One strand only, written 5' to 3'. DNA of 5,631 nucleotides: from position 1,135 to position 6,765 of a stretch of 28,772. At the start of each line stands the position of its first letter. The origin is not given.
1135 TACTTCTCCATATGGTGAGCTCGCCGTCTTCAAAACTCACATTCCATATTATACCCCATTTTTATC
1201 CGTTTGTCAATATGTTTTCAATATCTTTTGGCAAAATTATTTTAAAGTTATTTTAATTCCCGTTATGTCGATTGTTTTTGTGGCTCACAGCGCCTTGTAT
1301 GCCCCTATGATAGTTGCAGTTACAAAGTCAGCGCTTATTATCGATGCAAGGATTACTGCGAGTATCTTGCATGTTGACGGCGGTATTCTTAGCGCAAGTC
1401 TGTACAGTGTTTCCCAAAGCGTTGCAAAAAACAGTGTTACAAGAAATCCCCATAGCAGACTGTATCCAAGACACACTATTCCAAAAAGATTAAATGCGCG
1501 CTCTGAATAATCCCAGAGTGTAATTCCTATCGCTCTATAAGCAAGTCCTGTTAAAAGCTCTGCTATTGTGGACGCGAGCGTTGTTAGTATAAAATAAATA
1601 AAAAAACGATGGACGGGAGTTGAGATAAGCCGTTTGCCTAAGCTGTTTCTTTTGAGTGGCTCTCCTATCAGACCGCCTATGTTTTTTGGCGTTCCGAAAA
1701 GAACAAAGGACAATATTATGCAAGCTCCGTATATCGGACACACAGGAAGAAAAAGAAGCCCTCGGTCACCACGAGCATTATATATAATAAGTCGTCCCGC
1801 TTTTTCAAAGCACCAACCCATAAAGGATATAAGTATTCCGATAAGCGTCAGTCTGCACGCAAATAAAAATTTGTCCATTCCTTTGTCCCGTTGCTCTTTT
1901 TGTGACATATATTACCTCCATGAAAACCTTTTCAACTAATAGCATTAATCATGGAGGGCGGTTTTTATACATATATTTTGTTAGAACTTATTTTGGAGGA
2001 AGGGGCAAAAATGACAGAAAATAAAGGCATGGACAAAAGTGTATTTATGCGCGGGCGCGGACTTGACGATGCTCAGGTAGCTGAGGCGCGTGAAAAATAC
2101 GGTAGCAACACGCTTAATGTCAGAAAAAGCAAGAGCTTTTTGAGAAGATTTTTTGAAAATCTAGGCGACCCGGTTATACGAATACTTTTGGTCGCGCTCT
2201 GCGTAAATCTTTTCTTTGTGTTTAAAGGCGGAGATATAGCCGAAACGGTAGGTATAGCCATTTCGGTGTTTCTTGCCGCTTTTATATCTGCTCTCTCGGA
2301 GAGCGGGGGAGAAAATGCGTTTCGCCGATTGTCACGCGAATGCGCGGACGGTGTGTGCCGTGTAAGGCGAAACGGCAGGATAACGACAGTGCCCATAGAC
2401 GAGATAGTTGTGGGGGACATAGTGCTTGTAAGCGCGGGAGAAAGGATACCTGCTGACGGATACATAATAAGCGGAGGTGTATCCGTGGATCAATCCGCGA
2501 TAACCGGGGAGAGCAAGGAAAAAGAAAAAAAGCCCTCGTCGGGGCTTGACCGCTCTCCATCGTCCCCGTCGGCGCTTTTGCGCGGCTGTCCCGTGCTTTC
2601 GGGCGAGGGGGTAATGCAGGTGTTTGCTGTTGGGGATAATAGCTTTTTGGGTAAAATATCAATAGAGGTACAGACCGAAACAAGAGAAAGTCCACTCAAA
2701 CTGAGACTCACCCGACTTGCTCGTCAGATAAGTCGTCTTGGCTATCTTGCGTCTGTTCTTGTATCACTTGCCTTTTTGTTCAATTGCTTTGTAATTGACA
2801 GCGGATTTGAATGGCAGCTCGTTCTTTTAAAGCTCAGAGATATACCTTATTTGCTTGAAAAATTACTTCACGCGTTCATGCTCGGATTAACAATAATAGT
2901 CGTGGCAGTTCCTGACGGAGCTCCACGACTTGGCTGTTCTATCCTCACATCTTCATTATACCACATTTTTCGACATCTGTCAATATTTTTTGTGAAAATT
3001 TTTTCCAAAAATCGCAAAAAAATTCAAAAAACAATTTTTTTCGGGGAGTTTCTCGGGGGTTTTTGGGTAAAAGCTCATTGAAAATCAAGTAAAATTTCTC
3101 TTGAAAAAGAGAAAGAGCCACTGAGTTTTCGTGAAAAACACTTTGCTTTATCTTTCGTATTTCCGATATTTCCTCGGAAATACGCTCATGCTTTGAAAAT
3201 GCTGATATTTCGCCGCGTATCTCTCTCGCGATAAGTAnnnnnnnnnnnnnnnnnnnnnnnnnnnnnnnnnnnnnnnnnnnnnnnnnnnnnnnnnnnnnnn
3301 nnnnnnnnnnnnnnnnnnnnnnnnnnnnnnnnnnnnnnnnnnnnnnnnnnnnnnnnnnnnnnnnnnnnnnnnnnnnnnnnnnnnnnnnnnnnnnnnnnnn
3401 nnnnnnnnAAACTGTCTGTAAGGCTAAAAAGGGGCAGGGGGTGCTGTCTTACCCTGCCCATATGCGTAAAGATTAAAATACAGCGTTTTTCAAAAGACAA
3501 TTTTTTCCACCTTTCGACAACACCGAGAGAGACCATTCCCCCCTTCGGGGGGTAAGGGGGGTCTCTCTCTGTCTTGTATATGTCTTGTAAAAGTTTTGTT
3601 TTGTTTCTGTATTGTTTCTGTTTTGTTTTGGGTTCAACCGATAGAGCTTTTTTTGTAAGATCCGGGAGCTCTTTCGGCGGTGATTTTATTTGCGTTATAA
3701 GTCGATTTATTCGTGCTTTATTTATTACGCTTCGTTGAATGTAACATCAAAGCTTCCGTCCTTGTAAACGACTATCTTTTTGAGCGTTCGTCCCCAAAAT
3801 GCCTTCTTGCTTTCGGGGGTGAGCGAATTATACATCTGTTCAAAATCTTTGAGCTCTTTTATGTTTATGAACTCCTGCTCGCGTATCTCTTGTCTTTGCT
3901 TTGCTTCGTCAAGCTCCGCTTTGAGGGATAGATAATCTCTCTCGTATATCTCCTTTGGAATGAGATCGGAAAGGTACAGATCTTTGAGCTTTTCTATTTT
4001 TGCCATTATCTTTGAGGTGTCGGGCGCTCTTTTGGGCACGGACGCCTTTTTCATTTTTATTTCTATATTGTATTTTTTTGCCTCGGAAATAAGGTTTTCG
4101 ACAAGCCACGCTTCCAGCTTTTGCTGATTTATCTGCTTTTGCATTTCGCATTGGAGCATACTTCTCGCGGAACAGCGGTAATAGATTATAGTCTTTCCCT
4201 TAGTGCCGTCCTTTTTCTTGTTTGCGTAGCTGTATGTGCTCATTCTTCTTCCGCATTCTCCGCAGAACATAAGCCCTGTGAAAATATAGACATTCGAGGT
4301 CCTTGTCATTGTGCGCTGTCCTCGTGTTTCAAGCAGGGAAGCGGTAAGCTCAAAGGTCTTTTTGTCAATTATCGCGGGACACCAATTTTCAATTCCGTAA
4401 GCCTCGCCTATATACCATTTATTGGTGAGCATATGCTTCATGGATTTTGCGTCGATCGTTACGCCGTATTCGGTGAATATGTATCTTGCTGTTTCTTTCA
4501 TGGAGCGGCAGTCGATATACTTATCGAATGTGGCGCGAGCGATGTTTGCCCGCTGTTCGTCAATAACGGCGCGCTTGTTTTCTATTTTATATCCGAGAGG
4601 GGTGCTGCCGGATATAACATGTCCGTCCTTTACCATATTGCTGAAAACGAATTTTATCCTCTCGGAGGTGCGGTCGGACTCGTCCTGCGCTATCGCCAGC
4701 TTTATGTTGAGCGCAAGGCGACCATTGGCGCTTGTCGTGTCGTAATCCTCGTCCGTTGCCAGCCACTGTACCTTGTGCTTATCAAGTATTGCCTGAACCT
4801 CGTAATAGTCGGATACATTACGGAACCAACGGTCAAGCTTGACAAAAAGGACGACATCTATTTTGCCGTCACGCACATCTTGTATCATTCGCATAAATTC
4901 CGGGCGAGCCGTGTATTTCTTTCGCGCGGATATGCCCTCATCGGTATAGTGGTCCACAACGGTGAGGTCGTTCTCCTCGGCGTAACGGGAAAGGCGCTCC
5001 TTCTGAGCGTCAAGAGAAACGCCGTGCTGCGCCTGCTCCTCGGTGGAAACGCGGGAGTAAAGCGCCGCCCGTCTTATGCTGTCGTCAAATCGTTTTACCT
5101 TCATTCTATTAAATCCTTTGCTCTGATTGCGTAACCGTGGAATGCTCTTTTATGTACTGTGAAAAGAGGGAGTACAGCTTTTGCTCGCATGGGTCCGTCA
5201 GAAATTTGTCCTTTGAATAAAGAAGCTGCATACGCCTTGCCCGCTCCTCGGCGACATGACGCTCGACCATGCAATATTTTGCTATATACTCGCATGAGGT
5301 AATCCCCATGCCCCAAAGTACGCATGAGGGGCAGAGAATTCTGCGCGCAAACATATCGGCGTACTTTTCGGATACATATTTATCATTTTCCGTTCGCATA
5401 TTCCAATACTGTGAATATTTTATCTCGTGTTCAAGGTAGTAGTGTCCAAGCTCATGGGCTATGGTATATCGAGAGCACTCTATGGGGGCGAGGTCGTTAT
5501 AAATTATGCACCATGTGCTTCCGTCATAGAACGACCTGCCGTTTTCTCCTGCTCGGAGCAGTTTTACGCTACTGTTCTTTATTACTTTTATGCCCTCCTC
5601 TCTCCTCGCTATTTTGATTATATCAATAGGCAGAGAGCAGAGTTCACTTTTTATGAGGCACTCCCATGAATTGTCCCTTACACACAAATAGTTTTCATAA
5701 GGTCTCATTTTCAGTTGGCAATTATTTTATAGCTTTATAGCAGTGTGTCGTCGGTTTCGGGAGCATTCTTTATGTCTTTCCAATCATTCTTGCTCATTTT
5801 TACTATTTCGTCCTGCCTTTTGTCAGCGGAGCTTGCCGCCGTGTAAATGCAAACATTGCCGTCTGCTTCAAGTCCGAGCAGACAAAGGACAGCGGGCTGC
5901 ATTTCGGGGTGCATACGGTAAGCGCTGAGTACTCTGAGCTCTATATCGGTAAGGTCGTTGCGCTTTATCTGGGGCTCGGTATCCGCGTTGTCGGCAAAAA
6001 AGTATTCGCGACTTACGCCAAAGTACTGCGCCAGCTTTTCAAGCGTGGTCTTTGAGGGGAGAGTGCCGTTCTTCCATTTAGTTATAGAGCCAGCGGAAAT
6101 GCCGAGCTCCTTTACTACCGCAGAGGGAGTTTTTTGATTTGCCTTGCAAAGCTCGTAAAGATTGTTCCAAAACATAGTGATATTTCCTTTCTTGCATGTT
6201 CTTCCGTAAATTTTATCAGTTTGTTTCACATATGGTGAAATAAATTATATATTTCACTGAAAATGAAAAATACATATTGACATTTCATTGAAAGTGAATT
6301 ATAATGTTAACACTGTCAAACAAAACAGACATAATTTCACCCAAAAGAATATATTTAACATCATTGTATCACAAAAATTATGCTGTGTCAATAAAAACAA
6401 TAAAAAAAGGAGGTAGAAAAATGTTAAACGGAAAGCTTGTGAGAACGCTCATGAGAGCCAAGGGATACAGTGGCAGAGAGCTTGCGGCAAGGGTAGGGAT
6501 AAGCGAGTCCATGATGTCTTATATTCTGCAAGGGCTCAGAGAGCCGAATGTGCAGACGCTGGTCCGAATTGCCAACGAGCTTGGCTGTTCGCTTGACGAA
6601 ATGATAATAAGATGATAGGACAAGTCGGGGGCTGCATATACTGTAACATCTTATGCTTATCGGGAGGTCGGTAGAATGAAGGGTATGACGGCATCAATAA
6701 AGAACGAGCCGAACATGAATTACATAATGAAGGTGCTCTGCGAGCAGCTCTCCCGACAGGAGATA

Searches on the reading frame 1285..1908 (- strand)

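Call 7: search_protein_families(library=pfam, proteins=[window:1285-1908:-], max_evalue=0.01)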
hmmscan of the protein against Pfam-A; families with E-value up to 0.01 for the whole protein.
window:1285-1908:- (207 aa): 1 family
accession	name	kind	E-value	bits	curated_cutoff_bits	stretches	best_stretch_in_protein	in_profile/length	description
PF06541.16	ABC_trans_CmpB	-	6e-29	101.6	25.9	1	25-197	4-149/151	Putative ABC-transporter type IV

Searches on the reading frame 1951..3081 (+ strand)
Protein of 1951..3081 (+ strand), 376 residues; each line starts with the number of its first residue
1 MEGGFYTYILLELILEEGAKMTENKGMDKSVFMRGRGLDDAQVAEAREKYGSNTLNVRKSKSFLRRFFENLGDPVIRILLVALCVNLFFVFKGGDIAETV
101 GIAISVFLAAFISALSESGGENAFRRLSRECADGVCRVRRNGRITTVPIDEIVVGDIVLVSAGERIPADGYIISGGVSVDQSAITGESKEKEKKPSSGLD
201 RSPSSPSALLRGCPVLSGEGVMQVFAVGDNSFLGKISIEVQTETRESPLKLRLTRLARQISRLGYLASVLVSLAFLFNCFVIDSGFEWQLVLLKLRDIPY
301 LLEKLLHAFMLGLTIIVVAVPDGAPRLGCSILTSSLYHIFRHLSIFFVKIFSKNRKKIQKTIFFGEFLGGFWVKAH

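Call 7: search_protein_families(library=pfam, proteins=[window:1951-3081:+], max_evalue=0.01)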
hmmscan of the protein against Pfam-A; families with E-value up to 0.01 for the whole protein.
window:1951-3081:+ (376 aa): 3 families
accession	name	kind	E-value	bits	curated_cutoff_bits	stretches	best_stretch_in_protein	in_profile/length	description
PF00122.25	E1-E2_ATPase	-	6.2e-34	117.5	28.1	1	135-321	6-160/181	E1-E2 ATPase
PF00690.31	Cation_ATPase_N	-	2.3e-13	50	20.4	1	36-85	19-68/69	Cation transporter/ATPase, N-terminus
PF21838.2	DUF6897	-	0.0046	17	23.9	0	119-153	19-53/58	Domain of unknown function (DUF6897)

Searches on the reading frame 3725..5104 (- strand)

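Call 6: search_protein_families(library=pfam, proteins=[window:3725-5104:-], max_evalue=0.01)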
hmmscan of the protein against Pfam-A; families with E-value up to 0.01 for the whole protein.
window:3725-5104:- (459 aa): 4 families
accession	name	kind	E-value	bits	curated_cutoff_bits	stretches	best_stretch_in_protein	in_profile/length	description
PF00239.26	Resolvase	-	2.5e-32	112.4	23.3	1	13-160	1-142/145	Resolvase, N terminal domain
PF13408.12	Zn_ribbon_recom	-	9.6e-12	45.5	25.3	1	274-338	1-57/58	Recombinase zinc beta ribbon domain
PF07508.19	Recombinase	-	5e-08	33.6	21.1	1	184-261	2-102/102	Recombinase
PF03106.21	WRKY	-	0.004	17.8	21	1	293-329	9-42/59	WRKY DNA -binding domain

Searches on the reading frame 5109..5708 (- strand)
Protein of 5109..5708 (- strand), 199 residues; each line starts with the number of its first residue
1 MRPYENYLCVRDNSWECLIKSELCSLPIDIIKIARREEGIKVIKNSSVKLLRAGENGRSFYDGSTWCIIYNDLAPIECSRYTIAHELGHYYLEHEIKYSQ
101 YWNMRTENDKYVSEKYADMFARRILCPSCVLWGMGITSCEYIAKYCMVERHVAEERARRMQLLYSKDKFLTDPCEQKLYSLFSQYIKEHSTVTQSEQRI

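Call 6: search_protein_families(library=pfam, proteins=[window:5109-5708:-], max_evalue=0.01)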
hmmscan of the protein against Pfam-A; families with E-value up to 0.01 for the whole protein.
window:5109-5708:- (199 aa): 2 families
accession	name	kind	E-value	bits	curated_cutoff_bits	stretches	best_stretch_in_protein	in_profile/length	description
PF06114.19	Peptidase_M78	-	3.5e-07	30.5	22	1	54-131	16-92/123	IrrE N-terminal-like domain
PF07607.17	DUF1570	-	0.0029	18.4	22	0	103-180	20-98/129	Protein of unknown function (DUF1570)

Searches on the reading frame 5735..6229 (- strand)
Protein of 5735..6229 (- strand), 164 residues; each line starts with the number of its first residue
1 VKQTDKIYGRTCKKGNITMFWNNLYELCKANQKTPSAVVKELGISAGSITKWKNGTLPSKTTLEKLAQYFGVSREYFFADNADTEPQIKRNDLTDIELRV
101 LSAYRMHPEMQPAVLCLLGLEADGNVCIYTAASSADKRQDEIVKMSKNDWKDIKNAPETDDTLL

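Call 6: search_protein_families(library=pfam, proteins=[window:5735-6229:-], max_evalue=0.01)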
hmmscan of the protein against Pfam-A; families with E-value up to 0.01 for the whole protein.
window:5735-6229:- (164 aa): 6 families
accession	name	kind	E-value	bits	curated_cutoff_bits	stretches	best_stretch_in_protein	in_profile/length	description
PF01381.28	HTH_3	-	1.8e-08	34.7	23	1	27-77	4-55/55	Helix-turn-helix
PF12844.13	HTH_19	-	2.8e-08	34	30.2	1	23-79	3-60/64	Helix-turn-helix domain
PF13443.12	HTH_26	-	2.8e-07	31.1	22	1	23-73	1-53/63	Cro/C1-type HTH DNA-binding domain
PF13560.12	HTH_31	-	0.00013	22.7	27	1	26-75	8-59/64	Helix-turn-helix domain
PF08667.16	BetR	-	0.0021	18.6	21.6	1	33-98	23-91/148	BetR domain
PF12802.13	MarR_2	-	0.0099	16.5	27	0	24-50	11-38/61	MarR family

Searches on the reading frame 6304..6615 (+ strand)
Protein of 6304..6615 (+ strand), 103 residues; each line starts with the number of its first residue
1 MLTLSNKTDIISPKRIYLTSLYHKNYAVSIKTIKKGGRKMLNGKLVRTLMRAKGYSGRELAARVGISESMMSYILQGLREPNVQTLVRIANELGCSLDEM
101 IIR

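Call 8: search_protein_families(library=pfam, proteins=[window:6304-6615:+], max_evalue=0.01)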
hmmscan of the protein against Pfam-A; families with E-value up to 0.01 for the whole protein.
window:6304-6615:+ (103 aa): 8 families
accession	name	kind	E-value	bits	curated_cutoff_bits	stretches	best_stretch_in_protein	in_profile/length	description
PF01381.28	HTH_3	-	9.5e-12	45.2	23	1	47-99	2-54/55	Helix-turn-helix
PF13560.12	HTH_31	-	1.2e-08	35.6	27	1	43-99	3-60/64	Helix-turn-helix domain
PF13443.12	HTH_26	-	2.1e-08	34.7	22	1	47-102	3-59/63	Cro/C1-type HTH DNA-binding domain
PF13744.12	HTH_37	-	0.00021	21.5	27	1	44-98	21-76/80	Helix-turn-helix domain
PF07022.19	Phage_CI_repr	-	0.00024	21.8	22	1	46-100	3-57/65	Bacteriophage CI repressor helix-turn-helix domain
PF12844.13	HTH_19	-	0.00096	19.5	30.2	1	43-99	1-57/64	Helix-turn-helix domain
PF13412.12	HTH_24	-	0.0056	16.7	21.9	0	44-76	7-39/48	Winged helix-turn-helix DNA-binding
PF08279.18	HTH_11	-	0.009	16.3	25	0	44-69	4-30/55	HTH domain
